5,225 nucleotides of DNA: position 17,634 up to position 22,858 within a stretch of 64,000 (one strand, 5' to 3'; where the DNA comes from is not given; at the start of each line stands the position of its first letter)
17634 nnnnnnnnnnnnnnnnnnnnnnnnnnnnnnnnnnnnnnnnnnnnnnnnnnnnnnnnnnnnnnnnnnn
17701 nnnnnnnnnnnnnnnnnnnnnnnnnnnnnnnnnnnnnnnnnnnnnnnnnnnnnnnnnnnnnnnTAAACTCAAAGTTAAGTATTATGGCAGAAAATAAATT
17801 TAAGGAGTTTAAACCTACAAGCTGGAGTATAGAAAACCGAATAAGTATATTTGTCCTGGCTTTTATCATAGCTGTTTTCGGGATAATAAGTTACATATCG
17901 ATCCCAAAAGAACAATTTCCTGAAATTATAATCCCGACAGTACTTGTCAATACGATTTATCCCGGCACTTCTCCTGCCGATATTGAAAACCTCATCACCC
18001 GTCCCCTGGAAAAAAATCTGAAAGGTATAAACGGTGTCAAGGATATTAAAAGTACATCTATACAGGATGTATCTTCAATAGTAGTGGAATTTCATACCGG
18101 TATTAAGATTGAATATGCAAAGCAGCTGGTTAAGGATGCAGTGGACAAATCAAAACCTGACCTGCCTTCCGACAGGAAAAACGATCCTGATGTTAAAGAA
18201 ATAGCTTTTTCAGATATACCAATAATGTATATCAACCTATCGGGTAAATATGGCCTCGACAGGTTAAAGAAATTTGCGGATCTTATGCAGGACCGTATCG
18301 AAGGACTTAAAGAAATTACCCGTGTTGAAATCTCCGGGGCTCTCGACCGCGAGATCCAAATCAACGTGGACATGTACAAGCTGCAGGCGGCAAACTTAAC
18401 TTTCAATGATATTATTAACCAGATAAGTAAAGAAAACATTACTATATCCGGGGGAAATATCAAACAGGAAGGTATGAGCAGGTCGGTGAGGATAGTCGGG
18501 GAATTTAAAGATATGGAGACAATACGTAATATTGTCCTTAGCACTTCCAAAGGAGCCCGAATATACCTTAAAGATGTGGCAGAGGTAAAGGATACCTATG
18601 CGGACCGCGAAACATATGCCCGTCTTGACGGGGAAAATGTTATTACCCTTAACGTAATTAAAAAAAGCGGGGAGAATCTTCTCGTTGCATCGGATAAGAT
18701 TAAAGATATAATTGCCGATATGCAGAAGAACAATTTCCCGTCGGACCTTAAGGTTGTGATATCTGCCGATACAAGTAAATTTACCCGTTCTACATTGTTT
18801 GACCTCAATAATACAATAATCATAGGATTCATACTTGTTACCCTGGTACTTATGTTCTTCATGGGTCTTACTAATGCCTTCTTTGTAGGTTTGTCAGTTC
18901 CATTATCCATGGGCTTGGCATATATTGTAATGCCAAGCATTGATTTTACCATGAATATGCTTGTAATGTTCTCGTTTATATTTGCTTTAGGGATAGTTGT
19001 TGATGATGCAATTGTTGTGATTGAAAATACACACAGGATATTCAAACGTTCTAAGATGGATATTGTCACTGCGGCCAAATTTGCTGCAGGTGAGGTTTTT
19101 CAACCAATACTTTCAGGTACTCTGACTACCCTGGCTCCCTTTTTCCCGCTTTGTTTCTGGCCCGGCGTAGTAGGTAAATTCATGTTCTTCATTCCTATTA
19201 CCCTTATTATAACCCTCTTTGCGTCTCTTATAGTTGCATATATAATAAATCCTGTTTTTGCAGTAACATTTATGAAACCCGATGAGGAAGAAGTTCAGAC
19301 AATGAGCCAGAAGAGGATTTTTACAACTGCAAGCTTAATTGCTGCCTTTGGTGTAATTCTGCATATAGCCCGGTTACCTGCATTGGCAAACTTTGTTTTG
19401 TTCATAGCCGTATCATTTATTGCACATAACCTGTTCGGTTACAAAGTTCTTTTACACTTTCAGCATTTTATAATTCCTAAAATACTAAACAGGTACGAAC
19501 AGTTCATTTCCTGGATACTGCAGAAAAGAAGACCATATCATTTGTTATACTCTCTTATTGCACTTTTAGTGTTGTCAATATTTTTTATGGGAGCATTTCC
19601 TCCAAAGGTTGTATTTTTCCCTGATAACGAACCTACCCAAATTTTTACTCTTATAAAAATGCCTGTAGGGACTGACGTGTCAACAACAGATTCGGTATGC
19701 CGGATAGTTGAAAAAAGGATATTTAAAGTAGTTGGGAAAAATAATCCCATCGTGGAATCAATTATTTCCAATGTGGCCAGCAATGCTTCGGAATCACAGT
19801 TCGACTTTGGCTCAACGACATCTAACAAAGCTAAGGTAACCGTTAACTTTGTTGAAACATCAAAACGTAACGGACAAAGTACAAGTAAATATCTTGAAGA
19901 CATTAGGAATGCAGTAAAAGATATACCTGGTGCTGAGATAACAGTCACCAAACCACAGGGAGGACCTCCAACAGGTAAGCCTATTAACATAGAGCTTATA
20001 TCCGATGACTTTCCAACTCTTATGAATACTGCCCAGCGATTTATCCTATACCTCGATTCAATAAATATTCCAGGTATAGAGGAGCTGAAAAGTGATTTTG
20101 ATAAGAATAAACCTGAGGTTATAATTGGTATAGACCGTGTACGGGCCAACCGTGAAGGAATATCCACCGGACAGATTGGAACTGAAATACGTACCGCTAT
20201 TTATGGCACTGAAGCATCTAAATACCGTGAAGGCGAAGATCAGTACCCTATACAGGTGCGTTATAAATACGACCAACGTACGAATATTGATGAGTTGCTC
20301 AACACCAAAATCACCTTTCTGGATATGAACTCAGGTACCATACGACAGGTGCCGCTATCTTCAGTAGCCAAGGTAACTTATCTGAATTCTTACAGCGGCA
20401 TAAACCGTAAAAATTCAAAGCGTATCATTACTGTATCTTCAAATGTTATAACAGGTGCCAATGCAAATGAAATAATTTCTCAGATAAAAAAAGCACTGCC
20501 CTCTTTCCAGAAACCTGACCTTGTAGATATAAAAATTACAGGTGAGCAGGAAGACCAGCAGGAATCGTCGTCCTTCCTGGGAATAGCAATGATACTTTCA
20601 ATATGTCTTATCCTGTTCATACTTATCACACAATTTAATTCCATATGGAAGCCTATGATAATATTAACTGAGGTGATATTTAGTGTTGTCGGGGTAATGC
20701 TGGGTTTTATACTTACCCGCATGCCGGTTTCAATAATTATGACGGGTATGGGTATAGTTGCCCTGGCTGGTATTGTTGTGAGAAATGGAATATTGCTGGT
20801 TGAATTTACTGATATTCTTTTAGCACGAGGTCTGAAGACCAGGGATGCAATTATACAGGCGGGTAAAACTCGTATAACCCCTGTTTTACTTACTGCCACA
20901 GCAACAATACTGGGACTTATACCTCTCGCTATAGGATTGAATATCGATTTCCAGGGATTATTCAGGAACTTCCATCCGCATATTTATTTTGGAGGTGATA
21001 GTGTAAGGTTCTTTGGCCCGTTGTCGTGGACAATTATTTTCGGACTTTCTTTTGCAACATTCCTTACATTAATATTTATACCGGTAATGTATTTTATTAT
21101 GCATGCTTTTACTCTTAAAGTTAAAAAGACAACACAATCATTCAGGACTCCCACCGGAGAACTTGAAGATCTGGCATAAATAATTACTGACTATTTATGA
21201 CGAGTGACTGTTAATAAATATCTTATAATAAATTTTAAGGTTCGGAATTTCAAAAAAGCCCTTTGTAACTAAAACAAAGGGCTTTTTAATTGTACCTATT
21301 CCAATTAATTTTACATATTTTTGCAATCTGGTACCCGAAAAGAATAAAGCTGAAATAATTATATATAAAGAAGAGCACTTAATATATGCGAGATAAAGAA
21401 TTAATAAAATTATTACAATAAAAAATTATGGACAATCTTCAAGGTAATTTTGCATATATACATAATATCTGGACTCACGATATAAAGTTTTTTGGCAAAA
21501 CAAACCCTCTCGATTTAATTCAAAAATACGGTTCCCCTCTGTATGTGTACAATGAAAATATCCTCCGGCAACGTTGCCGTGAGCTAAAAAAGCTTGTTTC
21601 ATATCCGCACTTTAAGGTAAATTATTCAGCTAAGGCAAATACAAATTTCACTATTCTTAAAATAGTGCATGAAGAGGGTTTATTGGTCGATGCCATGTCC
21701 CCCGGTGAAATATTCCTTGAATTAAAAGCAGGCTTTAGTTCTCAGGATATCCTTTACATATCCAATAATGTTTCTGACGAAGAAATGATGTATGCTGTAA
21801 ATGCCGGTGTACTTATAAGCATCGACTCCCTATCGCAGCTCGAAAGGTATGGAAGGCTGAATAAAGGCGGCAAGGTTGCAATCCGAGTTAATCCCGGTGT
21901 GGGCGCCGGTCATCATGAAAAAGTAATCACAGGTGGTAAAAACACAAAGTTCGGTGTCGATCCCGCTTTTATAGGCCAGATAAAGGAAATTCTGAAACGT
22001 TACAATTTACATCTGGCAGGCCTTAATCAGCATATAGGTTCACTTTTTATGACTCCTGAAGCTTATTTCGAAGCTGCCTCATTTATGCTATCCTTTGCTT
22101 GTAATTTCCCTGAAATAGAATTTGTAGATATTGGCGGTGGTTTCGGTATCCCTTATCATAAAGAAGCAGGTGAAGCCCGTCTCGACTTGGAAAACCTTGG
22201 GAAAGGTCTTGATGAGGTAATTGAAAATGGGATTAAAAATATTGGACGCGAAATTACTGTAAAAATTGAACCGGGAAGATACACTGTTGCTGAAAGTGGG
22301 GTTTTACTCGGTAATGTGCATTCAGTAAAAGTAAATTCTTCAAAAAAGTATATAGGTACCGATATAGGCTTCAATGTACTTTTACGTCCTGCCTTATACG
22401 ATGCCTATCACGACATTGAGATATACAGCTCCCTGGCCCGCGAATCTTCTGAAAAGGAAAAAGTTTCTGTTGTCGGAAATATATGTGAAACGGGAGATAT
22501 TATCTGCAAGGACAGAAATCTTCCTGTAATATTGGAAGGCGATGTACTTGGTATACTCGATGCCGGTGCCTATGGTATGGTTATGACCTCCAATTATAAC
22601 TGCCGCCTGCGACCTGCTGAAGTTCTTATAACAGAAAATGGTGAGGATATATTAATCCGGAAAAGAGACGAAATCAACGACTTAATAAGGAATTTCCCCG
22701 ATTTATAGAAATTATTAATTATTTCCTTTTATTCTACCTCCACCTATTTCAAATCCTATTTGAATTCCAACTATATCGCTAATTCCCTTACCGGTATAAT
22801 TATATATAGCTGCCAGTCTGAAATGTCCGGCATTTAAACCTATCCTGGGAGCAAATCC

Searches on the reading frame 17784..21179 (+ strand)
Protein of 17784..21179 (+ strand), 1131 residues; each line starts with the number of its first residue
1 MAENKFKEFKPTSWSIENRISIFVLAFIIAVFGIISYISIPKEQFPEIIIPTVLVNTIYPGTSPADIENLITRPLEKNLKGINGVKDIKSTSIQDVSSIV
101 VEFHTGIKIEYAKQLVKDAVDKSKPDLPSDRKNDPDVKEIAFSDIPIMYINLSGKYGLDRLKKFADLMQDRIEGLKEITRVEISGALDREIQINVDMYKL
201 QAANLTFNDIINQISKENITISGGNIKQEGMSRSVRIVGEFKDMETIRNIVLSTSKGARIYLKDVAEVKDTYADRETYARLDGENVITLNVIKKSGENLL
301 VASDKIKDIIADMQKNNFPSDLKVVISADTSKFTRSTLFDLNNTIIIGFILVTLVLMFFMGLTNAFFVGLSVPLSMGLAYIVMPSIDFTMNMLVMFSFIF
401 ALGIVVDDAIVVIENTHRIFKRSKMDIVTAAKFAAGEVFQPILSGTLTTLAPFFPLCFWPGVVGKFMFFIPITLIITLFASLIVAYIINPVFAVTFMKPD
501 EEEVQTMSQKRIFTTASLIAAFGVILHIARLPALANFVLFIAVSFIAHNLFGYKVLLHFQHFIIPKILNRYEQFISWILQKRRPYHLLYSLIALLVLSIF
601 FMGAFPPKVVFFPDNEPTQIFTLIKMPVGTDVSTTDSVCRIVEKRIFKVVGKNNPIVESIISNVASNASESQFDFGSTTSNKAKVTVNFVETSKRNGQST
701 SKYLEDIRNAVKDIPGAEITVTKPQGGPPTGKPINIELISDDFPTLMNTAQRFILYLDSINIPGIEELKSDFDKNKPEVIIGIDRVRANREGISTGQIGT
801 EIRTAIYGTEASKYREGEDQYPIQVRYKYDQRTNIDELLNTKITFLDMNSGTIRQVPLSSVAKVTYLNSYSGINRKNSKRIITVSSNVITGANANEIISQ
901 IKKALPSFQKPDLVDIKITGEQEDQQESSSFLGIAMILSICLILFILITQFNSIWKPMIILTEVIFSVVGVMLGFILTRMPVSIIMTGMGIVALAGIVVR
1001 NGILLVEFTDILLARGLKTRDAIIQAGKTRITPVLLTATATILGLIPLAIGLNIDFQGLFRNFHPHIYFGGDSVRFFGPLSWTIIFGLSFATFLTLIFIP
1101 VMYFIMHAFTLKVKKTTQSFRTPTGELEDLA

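Call 20: search_protein_families(library=pfam, proteins=[window:17784-21179:+])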
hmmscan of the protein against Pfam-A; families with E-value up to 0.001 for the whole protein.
window:17784-21179:+ (1131 aa): 2 families
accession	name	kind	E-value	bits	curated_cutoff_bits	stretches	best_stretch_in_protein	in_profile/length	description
PF00873.25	ACR_tran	-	1e-185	619.8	28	2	13-524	3-518/1021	AcrB/AcrD/AcrF family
PF03176.21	MMPL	-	9.2e-06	25.3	20.5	1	892-1043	101-259/333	MMPL family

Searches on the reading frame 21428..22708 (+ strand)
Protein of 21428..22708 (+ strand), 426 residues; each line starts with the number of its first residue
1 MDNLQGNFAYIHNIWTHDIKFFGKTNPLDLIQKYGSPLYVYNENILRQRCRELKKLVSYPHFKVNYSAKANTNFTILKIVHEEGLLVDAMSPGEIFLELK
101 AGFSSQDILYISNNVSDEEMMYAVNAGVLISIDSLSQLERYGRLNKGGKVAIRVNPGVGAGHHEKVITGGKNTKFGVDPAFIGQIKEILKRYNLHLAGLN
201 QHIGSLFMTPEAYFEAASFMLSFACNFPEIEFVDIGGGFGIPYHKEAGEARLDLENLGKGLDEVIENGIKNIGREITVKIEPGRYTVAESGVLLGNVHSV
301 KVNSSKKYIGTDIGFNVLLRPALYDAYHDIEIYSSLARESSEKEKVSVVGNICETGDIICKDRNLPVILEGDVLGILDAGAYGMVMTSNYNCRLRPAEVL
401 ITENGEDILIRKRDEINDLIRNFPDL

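Call 20: search_protein_families(library=pfam, proteins=[window:21428-22708:+])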
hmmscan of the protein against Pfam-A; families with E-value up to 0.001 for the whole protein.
window:21428-22708:+ (426 aa): 2 families
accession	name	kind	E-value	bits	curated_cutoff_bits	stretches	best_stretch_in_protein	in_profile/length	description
PF02784.22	Orn_Arg_deC_N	-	1.3e-42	146.3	23.4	1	47-288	5-247/247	Pyridoxal-dependent decarboxylase, pyridoxal binding domain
PF00278.28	Orn_DAP_Arg_deC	-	4.9e-23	81.7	23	1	42-380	5-95/95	Pyridoxal-dependent decarboxylase, C-terminal sheet domain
